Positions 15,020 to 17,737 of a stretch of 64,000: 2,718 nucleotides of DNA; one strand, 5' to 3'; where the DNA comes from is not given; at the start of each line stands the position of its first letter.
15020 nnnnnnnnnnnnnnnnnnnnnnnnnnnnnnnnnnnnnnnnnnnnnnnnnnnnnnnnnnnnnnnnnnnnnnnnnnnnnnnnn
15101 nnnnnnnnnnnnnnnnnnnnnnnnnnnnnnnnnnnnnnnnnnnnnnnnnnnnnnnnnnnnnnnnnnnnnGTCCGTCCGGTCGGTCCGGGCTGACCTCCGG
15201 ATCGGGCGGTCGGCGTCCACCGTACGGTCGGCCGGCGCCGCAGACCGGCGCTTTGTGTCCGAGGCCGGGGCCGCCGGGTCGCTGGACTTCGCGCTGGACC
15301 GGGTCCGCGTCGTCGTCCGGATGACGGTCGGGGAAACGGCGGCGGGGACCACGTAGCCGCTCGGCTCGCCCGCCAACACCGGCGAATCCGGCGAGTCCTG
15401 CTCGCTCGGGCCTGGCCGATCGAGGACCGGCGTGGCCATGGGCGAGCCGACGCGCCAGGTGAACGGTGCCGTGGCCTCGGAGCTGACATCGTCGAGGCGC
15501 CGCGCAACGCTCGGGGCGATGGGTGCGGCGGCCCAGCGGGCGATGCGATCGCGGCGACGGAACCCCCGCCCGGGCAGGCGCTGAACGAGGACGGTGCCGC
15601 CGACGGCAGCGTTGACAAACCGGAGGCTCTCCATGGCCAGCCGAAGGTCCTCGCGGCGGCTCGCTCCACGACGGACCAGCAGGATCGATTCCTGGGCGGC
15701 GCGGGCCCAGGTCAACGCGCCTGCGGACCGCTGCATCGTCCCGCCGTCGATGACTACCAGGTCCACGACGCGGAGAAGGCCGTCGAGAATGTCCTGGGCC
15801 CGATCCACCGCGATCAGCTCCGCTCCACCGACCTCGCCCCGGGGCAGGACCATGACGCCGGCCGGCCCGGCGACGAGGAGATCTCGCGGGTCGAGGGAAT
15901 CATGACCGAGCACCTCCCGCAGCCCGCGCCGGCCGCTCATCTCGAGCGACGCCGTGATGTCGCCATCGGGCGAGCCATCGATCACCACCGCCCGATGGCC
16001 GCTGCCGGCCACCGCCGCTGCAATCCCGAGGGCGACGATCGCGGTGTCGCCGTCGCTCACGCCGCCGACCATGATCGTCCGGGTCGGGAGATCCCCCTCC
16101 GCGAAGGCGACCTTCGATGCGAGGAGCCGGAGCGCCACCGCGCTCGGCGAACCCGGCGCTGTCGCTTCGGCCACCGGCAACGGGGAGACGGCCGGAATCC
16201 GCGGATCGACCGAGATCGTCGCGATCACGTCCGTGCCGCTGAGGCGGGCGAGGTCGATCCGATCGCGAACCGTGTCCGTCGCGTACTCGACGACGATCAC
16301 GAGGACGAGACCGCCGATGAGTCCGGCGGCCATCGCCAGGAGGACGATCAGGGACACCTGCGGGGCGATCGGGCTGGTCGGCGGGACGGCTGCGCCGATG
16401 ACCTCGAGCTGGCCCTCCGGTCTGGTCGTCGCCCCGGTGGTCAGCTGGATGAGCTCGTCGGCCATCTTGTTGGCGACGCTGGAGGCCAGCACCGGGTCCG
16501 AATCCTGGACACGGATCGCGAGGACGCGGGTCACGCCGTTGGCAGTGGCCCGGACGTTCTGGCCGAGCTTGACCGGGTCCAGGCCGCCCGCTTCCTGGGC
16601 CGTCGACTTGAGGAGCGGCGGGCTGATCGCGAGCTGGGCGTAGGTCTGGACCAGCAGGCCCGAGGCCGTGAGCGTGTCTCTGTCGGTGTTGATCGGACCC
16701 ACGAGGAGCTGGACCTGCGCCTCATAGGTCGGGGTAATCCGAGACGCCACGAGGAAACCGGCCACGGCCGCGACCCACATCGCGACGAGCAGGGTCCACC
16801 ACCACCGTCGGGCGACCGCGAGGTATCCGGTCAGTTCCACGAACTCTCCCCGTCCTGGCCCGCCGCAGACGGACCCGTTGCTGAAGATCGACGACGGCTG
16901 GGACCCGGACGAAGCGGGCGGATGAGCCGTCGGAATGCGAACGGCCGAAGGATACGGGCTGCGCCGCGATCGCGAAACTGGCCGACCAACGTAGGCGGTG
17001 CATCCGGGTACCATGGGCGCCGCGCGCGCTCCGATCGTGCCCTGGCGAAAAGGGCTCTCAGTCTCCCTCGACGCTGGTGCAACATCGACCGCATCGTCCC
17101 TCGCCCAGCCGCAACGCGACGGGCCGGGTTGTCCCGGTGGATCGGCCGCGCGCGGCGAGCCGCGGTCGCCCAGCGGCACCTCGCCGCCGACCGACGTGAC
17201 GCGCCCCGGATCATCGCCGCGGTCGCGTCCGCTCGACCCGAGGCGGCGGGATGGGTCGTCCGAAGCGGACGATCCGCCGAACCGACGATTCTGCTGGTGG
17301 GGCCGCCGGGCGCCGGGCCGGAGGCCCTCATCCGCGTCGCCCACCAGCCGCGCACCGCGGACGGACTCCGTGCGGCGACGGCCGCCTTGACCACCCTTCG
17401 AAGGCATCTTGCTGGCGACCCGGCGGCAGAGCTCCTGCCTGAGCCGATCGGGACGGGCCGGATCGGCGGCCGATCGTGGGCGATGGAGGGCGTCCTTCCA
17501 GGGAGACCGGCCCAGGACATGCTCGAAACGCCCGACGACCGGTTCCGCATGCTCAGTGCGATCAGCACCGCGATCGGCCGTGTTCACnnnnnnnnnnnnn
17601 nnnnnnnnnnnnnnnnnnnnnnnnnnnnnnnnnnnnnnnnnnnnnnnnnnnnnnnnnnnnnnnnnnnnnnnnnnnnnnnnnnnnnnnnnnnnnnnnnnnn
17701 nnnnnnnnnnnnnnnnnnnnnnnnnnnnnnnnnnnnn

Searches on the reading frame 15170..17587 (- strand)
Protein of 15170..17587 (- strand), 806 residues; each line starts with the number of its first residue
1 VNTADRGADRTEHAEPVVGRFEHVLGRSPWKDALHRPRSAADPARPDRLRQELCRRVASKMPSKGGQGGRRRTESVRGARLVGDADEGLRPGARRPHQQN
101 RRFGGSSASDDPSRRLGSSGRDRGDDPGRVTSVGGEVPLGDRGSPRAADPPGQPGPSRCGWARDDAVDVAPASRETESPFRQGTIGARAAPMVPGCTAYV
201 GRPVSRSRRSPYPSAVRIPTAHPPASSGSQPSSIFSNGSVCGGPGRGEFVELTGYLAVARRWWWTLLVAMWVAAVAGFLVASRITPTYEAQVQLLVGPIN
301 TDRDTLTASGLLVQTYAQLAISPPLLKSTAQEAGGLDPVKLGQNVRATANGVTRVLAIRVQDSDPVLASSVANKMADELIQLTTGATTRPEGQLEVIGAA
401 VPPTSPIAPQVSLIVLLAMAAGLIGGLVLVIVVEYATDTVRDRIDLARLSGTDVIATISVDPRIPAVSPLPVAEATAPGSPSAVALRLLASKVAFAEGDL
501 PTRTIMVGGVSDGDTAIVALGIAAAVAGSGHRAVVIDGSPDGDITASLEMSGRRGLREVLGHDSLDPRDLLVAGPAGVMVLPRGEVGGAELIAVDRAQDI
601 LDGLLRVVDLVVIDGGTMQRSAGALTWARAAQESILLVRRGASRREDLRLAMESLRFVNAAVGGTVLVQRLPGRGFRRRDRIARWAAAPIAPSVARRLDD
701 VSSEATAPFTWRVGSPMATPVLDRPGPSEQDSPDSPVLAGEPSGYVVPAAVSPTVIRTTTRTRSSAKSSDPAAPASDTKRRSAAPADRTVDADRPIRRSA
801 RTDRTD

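Call 25: search_protein_families(library=pfam, proteins=[window:15170-17587:-], max_evalue=0.001)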
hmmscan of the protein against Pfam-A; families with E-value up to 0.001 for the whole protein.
window:15170-17587:- (806 aa): 2 families
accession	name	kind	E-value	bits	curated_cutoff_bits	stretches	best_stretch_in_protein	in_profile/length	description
PF02706.20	Wzz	-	4.3e-05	24.2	25.5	1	257-329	11-87/91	Chain length determinant protein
PF13807.11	GNVR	-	4.7e-05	23.7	27.7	1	391-432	38-79/82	G-rich domain on putative tyrosine kinase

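Call 53: search_protein_families(library=ncbifam, proteins=[window:15170-17587:-], max_evalue=0.01)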
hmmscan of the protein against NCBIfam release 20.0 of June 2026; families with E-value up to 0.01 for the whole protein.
window:15170-17587:- (806 aa): 9 families
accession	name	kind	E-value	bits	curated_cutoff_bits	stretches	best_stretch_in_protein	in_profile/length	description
TIGR01006.1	polys_exp_MPA1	subfamily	8.5e-16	58.1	296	1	264-445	23-208/226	CspC family polysaccharide chain length determinant protein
TIGR01005.1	eps_transp_fam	subfamily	1.2e-11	43.6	411.7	1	396-667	415-715/754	exopolysaccharide transport protein family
NF007350.0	PRK09841.1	equivalog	8.3e-10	37.4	1248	1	477-668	506-701/726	tyrosine-protein kinase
TIGR01007.1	eps_fam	subfamily_domain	1e-08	35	108.05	1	489-667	6-187/204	polysaccharide biosynthesis tyrosine autokinase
TIGR03007.1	pepcterm_ChnLen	equivalog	3.8e-08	32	278.85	1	393-460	395-462/498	XrtA system polysaccharide chain length determinant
TIGR03018.1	pepcterm_TyrKin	hypoth_equivalog_domain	8e-07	28.6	230.65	1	502-656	35-197/207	XrtA-associated tyrosine autokinase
TIGR03029.1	EpsG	equivalog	1e-05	24.9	313.8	1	475-668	76-273/274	chain length determinant protein tyrosine kinase EpsG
NF008568.0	PRK11519.1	equivalog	0.0019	16.4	1068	1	392-652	405-680/720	tyrosine-protein kinase Wzc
TIGR03371.1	cellulose_yhjQ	equivalog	0.0077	15.7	157.85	0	508-610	11-112/246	cellulose biosynthesis protein BcsQ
